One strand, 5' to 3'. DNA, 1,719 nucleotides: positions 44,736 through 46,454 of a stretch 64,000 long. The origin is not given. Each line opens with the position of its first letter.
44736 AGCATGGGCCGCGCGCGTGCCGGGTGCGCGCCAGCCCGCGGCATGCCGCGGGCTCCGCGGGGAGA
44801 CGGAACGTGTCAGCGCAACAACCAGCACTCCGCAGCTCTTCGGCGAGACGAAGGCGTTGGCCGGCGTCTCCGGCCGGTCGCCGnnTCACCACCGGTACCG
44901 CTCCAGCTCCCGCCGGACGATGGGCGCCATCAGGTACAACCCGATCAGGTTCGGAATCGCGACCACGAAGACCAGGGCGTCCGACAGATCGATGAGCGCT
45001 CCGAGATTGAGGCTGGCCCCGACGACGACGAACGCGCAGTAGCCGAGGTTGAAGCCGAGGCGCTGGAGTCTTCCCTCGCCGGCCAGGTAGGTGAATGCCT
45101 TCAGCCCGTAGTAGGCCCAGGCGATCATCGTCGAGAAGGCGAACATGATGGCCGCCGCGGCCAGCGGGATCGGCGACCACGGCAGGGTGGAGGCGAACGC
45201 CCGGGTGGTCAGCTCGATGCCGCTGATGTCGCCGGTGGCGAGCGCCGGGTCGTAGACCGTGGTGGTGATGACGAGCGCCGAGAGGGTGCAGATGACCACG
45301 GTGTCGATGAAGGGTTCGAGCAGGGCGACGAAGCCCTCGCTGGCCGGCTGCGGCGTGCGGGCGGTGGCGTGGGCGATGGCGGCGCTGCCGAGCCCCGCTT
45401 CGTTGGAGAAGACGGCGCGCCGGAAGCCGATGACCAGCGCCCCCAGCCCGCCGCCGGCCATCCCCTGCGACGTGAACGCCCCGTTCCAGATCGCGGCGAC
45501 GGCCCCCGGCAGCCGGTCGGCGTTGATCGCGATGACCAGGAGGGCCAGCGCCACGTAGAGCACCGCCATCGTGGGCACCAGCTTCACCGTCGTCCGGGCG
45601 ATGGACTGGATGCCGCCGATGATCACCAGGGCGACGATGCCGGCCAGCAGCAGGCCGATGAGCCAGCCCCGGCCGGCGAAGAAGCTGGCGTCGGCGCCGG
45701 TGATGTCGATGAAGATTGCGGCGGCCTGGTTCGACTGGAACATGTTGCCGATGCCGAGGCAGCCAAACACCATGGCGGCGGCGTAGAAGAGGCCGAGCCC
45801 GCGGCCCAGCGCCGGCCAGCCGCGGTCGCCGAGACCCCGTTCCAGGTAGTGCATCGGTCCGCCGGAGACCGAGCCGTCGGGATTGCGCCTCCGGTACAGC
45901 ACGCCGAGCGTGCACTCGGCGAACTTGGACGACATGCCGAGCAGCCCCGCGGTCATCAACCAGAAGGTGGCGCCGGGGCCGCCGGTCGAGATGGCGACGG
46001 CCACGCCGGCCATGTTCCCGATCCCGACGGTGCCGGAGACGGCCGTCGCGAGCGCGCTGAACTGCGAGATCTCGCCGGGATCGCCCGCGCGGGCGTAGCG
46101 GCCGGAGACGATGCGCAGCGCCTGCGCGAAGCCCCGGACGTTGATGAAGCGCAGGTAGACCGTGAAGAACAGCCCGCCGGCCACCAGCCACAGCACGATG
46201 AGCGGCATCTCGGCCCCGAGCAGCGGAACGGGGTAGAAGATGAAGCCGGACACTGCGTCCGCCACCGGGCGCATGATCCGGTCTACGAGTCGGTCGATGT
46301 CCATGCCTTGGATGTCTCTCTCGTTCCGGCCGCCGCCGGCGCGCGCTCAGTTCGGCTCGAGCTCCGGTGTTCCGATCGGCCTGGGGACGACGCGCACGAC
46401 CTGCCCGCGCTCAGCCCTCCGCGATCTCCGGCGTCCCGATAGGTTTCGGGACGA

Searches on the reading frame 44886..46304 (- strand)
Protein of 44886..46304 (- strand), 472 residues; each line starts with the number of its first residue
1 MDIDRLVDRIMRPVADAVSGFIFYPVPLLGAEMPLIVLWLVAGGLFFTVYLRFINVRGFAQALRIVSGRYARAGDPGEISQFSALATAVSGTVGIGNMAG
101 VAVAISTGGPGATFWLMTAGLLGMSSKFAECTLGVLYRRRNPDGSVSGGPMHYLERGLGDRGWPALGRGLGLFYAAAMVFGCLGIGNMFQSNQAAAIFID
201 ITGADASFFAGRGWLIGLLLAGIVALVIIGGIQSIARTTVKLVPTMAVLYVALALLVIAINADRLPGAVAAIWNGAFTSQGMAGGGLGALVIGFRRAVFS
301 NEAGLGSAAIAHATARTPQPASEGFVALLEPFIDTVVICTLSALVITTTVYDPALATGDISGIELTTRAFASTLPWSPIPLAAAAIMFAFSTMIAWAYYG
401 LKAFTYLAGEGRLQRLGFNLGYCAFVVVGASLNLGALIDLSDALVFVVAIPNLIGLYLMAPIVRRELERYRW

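Call 24: search_protein_families(library=pfam, proteins=[window:44886-46304:-], max_evalue=0.001)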
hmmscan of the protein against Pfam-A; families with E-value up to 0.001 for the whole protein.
window:44886-46304:- (472 aa): 1 family
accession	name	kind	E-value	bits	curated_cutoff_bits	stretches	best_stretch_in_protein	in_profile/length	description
PF01235.23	Na_Ala_symp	-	5.8e-115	385.2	24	1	75-471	9-380/392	Sodium:alanine symporter family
